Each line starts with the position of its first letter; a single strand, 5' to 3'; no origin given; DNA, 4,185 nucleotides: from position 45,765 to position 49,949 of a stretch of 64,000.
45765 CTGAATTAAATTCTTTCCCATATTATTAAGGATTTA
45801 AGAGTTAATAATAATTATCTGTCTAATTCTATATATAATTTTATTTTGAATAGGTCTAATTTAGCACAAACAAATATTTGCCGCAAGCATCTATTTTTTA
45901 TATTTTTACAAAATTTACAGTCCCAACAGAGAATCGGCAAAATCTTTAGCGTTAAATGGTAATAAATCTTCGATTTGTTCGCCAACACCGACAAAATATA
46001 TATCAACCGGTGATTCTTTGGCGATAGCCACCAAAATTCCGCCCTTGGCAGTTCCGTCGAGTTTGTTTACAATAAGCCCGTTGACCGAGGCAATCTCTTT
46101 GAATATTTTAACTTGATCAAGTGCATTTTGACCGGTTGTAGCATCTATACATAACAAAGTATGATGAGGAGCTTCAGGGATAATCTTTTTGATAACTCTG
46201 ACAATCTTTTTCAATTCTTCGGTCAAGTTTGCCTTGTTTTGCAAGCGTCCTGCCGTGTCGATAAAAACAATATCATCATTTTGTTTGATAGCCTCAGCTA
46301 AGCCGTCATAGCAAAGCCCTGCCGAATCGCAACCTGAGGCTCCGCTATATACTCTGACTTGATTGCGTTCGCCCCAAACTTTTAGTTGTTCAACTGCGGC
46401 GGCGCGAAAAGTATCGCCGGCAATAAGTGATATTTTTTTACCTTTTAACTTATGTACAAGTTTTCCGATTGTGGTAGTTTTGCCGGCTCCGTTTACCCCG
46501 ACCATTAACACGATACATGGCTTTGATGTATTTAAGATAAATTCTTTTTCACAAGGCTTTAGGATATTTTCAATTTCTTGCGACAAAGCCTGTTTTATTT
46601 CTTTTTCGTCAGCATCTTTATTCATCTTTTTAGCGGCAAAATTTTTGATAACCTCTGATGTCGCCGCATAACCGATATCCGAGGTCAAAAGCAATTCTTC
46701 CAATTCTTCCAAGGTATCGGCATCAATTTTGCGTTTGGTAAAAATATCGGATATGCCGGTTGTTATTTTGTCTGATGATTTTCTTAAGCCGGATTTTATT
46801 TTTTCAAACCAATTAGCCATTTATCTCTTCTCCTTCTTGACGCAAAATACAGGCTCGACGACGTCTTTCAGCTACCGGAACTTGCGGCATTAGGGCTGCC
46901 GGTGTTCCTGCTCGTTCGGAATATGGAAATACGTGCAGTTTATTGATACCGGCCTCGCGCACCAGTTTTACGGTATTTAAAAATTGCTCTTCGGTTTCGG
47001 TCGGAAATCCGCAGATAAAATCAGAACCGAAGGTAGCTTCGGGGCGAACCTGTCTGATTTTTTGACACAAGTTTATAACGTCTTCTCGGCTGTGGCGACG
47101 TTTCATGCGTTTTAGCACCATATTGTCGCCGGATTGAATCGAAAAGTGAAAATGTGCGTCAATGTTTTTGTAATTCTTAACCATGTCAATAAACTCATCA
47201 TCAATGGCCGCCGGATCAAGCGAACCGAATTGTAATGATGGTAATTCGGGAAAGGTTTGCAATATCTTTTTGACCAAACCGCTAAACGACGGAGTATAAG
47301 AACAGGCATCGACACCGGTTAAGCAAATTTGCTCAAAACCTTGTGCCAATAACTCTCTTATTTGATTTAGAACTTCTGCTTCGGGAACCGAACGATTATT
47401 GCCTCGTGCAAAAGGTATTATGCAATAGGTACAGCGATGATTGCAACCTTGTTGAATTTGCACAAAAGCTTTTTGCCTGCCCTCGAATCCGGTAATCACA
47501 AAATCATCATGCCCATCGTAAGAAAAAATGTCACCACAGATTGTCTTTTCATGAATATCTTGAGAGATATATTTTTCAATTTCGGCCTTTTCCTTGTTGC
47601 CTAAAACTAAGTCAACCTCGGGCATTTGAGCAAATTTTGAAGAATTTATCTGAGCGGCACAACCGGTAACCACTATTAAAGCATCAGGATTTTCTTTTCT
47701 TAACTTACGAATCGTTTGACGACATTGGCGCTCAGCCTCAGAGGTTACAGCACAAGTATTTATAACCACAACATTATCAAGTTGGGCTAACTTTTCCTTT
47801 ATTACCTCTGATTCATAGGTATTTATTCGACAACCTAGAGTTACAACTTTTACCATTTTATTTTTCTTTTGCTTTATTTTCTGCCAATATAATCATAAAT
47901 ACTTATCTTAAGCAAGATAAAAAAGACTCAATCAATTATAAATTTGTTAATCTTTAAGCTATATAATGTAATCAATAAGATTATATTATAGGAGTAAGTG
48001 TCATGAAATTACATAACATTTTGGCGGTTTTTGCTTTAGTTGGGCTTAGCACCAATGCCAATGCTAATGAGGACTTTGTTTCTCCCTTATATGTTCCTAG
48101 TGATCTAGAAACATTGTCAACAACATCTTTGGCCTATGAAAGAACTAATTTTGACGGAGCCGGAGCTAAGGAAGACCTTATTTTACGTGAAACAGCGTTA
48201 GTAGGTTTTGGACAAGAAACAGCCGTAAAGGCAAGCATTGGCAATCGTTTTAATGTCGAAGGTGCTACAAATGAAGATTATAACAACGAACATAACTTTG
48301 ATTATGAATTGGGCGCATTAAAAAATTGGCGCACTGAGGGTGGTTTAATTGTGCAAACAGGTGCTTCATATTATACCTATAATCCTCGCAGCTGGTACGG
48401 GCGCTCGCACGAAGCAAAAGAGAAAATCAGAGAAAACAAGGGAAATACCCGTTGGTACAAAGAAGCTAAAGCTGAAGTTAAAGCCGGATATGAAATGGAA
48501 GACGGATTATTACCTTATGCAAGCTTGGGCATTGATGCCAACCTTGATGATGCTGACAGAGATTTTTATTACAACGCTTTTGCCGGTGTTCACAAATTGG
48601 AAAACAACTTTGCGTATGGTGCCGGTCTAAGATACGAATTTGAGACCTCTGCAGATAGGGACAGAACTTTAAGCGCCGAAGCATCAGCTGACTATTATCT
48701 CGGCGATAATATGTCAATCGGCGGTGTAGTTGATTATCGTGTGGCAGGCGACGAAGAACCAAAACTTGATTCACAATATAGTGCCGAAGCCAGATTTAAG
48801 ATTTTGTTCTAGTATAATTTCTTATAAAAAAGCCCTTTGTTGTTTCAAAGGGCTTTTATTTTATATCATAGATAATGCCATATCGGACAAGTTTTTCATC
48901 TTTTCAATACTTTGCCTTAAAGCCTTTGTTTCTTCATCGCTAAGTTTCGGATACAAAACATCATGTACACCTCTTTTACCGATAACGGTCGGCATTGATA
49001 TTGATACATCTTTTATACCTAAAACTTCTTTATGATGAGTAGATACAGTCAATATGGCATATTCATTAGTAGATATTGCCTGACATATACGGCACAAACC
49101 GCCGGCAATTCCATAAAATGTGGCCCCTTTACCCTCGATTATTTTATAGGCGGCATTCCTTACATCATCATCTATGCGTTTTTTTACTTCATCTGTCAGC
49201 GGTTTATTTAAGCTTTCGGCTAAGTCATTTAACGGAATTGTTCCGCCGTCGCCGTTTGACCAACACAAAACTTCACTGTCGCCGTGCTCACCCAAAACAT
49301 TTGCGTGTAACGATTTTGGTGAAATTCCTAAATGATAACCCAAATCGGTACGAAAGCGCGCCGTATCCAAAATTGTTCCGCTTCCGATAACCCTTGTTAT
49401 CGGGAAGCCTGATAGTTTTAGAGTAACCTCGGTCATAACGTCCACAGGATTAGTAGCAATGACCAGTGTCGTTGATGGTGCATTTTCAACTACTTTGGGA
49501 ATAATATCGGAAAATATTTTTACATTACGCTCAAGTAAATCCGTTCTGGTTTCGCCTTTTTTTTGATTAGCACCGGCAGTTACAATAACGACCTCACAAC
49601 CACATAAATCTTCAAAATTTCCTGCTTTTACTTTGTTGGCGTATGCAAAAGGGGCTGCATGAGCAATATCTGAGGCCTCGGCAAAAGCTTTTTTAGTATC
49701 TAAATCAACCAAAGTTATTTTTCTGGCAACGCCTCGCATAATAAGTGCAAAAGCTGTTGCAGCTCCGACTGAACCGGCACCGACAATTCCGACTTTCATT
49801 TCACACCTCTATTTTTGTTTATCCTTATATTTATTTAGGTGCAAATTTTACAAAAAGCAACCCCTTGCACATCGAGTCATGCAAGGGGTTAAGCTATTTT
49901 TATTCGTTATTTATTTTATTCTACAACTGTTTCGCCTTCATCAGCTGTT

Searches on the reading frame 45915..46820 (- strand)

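Call 35: search_protein_families(library=pfam, proteins=[window:45915-46820:-], max_evalue=0.001)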
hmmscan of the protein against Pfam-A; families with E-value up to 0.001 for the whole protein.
window:45915-46820:- (301 aa): 8 families
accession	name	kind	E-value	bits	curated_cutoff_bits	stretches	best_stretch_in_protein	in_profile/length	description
PF00448.28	SRP54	-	4.3e-66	222.7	22.7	1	102-300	2-196/196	SRP54-type protein, GTPase domain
PF02881.24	SRP54_N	-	1.1e-10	42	22.4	1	20-82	2-74/75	SRP54-type protein, helical bundle domain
PF02492.25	cobW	-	3.9e-08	33.5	20.7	1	104-258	3-157/180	CobW/HypB/UreG, nucleotide-binding domain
PF06414.18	Zeta_toxin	-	1.3e-05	25.2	22.3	1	95-204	10-118/199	Zeta toxin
PF13207.12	AAA_17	-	1.5e-05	25.7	27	1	107-207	1-97/136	AAA domain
PF13671.12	AAA_33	-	0.0002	22.1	27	1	104-144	2-39/143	AAA domain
PF01926.29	MMR_HSR1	-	0.0003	21.3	21.9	0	104-234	2-92/113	50S ribosome-binding GTPase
PF00004.35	AAA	-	0.00058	20.8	21.2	0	104-235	1-115/131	ATPase family associated with various cellular activities (AAA)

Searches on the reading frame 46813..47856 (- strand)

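Call 35: search_protein_families(library=pfam, proteins=[window:46813-47856:-], max_evalue=0.001)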
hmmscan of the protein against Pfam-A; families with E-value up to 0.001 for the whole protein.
window:46813-47856:- (347 aa): 4 families
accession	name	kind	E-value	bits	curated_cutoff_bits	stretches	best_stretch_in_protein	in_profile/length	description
PF04055.27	Radical_SAM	-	1.1e-25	91.2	29.5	1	133-299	2-166/166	Radical SAM superfamily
PF00919.26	UPF0004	-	1.6e-19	70.2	27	1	2-86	2-98/98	Uncharacterized protein family UPF0004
PF13353.11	Fer4_12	-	3.3e-05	24.6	22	1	135-221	12-100/137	4Fe-4S single cluster domain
PF25657.1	Rota_VP6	-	0.00056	19.3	27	1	3-144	66-204/390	Rotavirus intermediate capsid protein VP6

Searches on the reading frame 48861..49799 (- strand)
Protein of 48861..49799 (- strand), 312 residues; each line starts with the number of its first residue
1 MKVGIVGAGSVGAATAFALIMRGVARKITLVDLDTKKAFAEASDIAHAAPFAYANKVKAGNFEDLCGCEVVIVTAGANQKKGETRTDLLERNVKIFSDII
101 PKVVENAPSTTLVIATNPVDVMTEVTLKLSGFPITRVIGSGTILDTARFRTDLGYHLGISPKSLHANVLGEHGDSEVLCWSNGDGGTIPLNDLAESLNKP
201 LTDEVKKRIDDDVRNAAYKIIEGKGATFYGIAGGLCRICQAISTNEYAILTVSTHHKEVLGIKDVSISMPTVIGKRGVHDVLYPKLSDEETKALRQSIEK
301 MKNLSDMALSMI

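Call 36: search_protein_families(library=pfam, proteins=[window:48861-49799:-], max_evalue=0.001)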
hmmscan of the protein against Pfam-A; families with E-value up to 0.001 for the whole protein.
window:48861-49799:- (312 aa): 4 families
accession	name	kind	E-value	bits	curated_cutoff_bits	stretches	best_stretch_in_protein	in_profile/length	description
PF00056.29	Ldh_1_N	-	1.3e-39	135.9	27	1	1-139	1-141/141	lactate/malate dehydrogenase, NAD binding domain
PF02866.23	Ldh_1_C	-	8.2e-33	114.3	22.6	1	142-304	1-166/174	lactate/malate dehydrogenase, alpha/beta C-terminal domain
PF02056.22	Glyco_hydro_4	-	4.7e-06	26.7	23.2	1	91-139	119-165/183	Family 4 glycosyl hydrolase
PF00899.27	ThiF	-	0.00031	20.4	28.1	1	2-35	22-54/238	ThiF family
